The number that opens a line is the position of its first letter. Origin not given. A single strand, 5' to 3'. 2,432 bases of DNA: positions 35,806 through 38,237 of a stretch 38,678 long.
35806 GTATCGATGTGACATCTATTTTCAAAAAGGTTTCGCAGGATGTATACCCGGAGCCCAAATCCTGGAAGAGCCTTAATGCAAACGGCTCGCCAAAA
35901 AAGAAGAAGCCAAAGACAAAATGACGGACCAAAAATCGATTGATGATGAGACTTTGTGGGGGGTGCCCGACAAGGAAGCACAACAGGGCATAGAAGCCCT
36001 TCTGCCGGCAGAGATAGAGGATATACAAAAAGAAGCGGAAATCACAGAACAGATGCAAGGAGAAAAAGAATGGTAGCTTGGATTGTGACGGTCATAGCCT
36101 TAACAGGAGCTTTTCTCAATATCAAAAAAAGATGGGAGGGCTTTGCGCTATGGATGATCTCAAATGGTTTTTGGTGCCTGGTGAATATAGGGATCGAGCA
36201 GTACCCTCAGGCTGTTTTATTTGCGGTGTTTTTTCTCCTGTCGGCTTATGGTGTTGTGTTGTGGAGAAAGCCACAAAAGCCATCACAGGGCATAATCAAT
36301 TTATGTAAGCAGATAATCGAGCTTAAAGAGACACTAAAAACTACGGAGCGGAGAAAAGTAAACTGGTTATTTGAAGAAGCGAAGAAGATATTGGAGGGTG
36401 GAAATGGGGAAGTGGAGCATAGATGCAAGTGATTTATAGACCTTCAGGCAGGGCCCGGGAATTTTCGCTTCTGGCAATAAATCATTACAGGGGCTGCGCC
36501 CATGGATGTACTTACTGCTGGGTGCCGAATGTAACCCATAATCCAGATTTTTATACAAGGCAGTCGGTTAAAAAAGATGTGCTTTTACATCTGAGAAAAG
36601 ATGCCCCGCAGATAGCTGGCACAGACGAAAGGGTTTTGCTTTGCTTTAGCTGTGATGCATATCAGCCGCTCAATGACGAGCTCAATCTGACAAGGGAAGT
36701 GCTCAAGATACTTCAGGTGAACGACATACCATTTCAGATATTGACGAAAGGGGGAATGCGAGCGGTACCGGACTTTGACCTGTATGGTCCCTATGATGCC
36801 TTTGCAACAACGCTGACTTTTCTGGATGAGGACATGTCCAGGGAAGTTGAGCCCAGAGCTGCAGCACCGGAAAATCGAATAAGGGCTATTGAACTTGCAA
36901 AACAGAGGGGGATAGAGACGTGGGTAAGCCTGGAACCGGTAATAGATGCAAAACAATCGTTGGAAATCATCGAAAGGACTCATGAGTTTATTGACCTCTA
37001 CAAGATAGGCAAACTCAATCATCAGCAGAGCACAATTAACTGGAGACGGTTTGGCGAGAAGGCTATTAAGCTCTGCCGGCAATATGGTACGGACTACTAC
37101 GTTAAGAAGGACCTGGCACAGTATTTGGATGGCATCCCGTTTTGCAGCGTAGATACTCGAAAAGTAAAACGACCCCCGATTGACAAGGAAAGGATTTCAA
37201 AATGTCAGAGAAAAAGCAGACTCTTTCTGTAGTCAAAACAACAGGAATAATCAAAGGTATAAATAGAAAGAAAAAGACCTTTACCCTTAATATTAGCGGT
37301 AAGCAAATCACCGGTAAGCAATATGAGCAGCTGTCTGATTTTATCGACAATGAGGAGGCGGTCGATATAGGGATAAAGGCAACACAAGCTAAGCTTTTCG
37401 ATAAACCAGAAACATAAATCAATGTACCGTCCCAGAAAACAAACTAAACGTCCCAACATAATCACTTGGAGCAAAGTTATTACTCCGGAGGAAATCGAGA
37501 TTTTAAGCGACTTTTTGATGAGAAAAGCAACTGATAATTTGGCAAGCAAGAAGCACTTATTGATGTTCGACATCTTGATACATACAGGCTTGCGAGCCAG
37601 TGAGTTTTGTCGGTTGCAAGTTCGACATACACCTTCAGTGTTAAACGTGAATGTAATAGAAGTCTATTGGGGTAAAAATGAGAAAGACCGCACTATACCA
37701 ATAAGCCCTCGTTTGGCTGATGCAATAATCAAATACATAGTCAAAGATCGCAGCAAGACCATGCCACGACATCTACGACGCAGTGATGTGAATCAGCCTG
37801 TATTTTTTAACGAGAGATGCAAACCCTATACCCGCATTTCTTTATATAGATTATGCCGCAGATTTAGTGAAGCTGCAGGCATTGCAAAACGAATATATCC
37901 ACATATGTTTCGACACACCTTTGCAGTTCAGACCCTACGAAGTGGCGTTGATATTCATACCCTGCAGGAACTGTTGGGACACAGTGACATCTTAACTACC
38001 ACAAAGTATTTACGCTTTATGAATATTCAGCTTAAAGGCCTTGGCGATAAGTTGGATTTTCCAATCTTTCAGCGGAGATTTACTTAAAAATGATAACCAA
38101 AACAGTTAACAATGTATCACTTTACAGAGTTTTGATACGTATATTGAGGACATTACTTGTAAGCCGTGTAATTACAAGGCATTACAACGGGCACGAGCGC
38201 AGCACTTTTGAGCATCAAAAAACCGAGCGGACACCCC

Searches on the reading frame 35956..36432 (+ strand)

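Call 42: search_protein_families(library=ncbifam, proteins=[window:35956-36432:+], max_evalue=0.01)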
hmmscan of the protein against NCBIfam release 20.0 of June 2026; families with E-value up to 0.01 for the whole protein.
window:35956-36432:+ (158 aa): 1 family
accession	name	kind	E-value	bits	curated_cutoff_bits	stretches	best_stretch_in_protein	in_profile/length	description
TIGR01528.1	NMN_trans_PnuC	equivalog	1.1e-05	25.4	42.45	1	43-108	120-186/187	nicotinamide riboside transporter PnuC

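Call 44: search_protein_families(library=pfam, proteins=[window:35956-36432:+], max_evalue=0.001)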
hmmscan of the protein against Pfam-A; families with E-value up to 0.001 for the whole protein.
window:35956-36432:+ (158 aa): 1 family
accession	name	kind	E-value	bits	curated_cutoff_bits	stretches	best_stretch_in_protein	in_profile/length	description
PF04973.17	NMN_transporter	-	1.1e-08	35.7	27.3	1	41-105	111-175/175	Nicotinamide mononucleotide transporter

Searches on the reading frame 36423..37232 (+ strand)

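Call 42: search_protein_families(library=ncbifam, proteins=[window:36423-37232:+], max_evalue=0.01)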
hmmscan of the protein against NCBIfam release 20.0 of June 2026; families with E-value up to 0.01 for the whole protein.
window:36423-37232:+ (269 aa): 5 families
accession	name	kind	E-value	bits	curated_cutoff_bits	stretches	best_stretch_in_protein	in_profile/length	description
NF033668.1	rSAM_PA0069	hypoth_equivalog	1.4e-25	90.1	360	1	18-182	60-234/348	PA0069 family radical SAM protein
NF038135.1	rSAM_Rv2578c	equivalog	6.6e-19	68.1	430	1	18-175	63-231/317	Rv2578c family radical SAM protein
TIGR04470.1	rSAM_mob_pairB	equivalog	9.9e-14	51.4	410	1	18-202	21-205/285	radical SAM mobile pair protein B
NF038136.1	rSAM_Rv_intein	exception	2.4e-12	46.5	700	1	42-175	351-488/574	intein-containing Rv2578c family radical SAM protein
TIGR03886.1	lyase_spl_fam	equivalog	0.00014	21.2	437.55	1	6-176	69-243/346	spore photoproduct lyase family protein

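Call 44: search_protein_families(library=pfam, proteins=[window:36423-37232:+], max_evalue=0.001)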
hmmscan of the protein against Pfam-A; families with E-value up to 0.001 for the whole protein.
window:36423-37232:+ (269 aa): 1 family
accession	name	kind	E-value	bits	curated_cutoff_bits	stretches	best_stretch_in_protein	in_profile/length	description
PF04055.27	Radical_SAM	-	1.1e-13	52.1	29.5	1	19-190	1-166/166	Radical SAM superfamily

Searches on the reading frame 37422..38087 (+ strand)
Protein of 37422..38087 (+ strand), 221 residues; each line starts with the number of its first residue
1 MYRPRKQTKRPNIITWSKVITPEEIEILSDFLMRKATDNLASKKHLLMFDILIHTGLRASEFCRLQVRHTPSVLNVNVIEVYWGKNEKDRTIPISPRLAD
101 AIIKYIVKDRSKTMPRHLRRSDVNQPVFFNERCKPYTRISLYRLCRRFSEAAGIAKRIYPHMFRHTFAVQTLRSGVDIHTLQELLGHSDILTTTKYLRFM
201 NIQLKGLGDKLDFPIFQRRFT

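Call 9: search_protein_families(library=pfam, proteins=[window:37422-38087:+], max_evalue=0.1)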
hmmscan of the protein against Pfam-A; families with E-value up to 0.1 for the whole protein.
window:37422-38087:+ (221 aa): 1 family
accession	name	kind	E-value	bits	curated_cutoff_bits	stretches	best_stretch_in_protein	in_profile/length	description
PF00589.27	Phage_integrase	-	3.4e-32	112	27.1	1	19-198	2-167/172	Phage integrase family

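Call 41: search_protein_families(library=phrogs, proteins=[window:37422-38087:+], max_evalue=0.01)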
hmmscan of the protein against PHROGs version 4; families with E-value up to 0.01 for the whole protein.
window:37422-38087:+ (221 aa): 6 families
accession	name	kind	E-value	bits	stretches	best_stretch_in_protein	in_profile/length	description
phrog_216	-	integration and excision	3.2e-34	119.4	1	18-213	54-238/301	integrase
phrog_1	-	integration and excision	6.3e-31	109.3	1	18-210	269-446/611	integrase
phrog_23271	-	unknown function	1.5e-09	38.6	1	157-198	8-49/67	-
phrog_7685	-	integration and excision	2.8e-08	34.6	1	112-195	138-218/240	integrase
phrog_7269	-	integration and excision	1.8e-06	28.7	1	150-201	22-71/89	integrase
phrog_34557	-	integration and excision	6.9e-06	26.9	1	130-197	99-164/183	integrase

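Call 42: search_protein_families(library=ncbifam, proteins=[window:37422-38087:+], max_evalue=0.01)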
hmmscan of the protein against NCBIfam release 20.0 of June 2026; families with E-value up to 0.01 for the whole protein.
window:37422-38087:+ (221 aa): 12 families
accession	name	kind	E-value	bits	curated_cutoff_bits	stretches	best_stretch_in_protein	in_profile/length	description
TIGR02225.1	recomb_XerD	equivalog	5.6e-36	124.3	329.6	1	18-206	102-281/290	site-specific tyrosine recombinase XerD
NF040815.2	recomb_XerA_Arch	equivalog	4.5e-35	121.5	220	1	17-205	94-260/263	site-specific tyrosine recombinase/integron integrase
TIGR02224.1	recomb_XerC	equivalog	4.1e-33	115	335.15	1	19-203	106-281/295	tyrosine recombinase XerC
NF001399.0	PRK00283.1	subfamily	7e-30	104.3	279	1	18-205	112-289/300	tyrosine recombinase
TIGR02249.1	integrase_gron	subfamily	1.7e-23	83.5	265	2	142-202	243-303/315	integron integrase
NF002331.0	PRK01287.1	subfamily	1.6e-19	70.1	371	1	32-200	151-313/365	site-specific tyrosine recombinase XerC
NF011946.0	PRK15417.1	equivalog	7.3e-19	68.1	435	1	141-208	257-324/337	integron integrase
NF007370.0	PRK09870.1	subfamily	4.7e-15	55.8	221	1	19-197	12-177/200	tyrosine-type DNA invertase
NF003462.0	PRK05084.1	equivalog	7.7e-14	51.2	267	1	46-204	198-349/360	tyrosine recombinase XerS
NF007371.0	PRK09871.1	subfamily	2e-10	40.5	222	1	51-208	34-183/198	tyrosine-type DNA invertase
NF002685.0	PRK02436.1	equivalog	9.5e-06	25.6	178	1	112-197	161-244/245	site-specific tyrosine recombinase XerD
NF041502.1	integrase_1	equivalog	9.3e-05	21.3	350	0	146-198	307-359/484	site-specific integrase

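Call 60: search_solved_structures(query=window:37422-38084:+, max_evalue=0.00001, show_alignments=1)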
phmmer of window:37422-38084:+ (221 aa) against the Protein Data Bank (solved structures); distinct sequences matched with E-value up to 0.00001: 11.
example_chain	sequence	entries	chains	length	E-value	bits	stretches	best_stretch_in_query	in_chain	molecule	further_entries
5hxy_A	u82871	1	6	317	3.2e-19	72.7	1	46-200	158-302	Tyrosine recombinase XerA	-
4a8e_A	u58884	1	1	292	5.1e-19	72.1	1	41-205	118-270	PROBABLE TYROSINE RECOMBINASE XERC-LIKE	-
5dcf_A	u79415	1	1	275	8.4e-15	58.3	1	44-205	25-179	Tyrosine recombinase XerD,DNA translocase FtsK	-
1a0p_A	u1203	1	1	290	9.5e-15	58.1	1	42-203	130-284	SITE-SPECIFIC RECOMBINASE XERD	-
2a3v_A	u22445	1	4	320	2.4e-14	56.8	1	141-202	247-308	site-specific recombinase IntI4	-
9i5v_14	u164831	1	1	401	4.1e-12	49.5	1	38-205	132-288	Ribosome-associated translation inhibitor RaiA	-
5jjv_A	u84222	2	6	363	5.6e-09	39.2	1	42-202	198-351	Tyrosine recombinase XerH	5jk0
6en0_A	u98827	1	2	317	7.3e-07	32.3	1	41-197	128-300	Int protein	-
1aih_A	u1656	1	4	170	1.1e-06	31.8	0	157-204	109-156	HP1 INTEGRASE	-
6emy_A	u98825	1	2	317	1.8e-06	31.1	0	41-196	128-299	Int protein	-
6emz_A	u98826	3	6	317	1.9e-06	31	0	42-197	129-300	Int protein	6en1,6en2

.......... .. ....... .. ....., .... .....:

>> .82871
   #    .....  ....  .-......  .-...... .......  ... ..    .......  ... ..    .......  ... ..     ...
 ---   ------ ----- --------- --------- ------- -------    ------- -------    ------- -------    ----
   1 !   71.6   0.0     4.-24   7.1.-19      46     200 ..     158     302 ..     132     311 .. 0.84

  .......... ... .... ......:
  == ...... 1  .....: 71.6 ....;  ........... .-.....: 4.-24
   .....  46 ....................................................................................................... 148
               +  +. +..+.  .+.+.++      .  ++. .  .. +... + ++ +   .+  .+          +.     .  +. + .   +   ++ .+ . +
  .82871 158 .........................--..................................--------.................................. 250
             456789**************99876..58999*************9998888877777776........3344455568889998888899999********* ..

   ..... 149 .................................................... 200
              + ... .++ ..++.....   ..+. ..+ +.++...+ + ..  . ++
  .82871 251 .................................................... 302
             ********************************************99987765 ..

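Call 68: find_related_loci(query=window:37422-38084:+, collection=viral_contigs, flank=4000)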
Query window:37422-38084:+ (221 aa) in viral_contigs; peptide patterns used: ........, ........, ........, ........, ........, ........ (x = any residue, [..] = any of these).
2 stretches matched a pattern, but none encodes a relative of the query by tblastn (E <= 1e-3).

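Call 69: find_homologous_proteins(query=window:37422-38084:+, max_evalue=1e-20)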
Query window:37422-38084:+ (221 aa): 10 proteins with E <= 1e-20 among 423 candidates.
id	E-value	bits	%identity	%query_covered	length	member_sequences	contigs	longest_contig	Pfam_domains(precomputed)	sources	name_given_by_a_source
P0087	5.1e-145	499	100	100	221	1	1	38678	PF00589.28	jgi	-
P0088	2.4e-104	366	78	100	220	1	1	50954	PF00589.28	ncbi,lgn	-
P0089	1.3e-100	353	72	100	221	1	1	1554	PF00589.28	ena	-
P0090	6.9e-63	230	51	96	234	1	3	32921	PF00589.28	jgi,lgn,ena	-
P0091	2.1e-58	216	58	78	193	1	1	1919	PF00589.28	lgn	-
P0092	5.0e-56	208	70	64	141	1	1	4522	PF00589.28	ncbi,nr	ncbi:tyrosine-type recombinase/integrase, partial [Candidatus Pacearchaeota archaeon]|nr:tyrosine-ty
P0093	6.3e-50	188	51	78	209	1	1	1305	PF00589.28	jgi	jgi:integrase/recombinase XerD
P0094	1.7e-22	98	37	81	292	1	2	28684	PF13495.13,PF13102.13,PF00589.28,PF02899.24,PF22823.3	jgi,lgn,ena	-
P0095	4.7e-21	94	36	75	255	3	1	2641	PF00589.28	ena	-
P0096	6.6e-21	93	34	91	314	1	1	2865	PF00589.28,PF02899.24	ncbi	-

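Call 70: find_encoding_contigs(protein=P0088, flank=10000, max_places=3)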
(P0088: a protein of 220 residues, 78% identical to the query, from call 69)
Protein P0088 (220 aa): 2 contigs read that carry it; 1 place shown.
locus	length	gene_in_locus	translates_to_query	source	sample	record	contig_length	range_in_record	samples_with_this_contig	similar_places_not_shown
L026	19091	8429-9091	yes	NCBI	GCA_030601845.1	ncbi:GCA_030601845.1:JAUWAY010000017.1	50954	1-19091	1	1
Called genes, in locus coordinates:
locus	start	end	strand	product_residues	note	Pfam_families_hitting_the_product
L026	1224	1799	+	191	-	PF00872:Transposase_mut (weak)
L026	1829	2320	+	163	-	-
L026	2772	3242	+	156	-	-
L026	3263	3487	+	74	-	-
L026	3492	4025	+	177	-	-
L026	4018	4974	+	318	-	-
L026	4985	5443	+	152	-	-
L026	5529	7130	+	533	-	PF02195:ParB_N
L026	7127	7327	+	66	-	-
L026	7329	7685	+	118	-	PF04973:NMN_transporter (weak)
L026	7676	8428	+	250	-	PF04055:Radical_SAM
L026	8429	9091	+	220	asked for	PF00589:Phage_integrase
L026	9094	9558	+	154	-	-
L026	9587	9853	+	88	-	-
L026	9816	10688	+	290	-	PF13392:HNH_3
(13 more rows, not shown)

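Call 85: list_cluster_members(proteins=[P0088, P0082, P0001])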
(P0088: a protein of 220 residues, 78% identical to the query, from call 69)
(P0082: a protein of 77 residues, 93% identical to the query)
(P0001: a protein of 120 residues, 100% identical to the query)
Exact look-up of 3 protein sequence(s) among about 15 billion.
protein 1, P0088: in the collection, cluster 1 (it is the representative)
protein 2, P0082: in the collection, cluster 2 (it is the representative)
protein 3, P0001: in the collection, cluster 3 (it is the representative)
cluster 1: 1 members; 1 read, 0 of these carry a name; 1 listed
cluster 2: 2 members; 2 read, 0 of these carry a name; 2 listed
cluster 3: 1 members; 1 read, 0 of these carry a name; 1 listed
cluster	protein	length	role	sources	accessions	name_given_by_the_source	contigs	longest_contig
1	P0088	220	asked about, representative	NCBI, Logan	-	-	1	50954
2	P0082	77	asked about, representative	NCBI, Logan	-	-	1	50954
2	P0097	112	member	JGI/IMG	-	-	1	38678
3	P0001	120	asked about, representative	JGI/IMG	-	-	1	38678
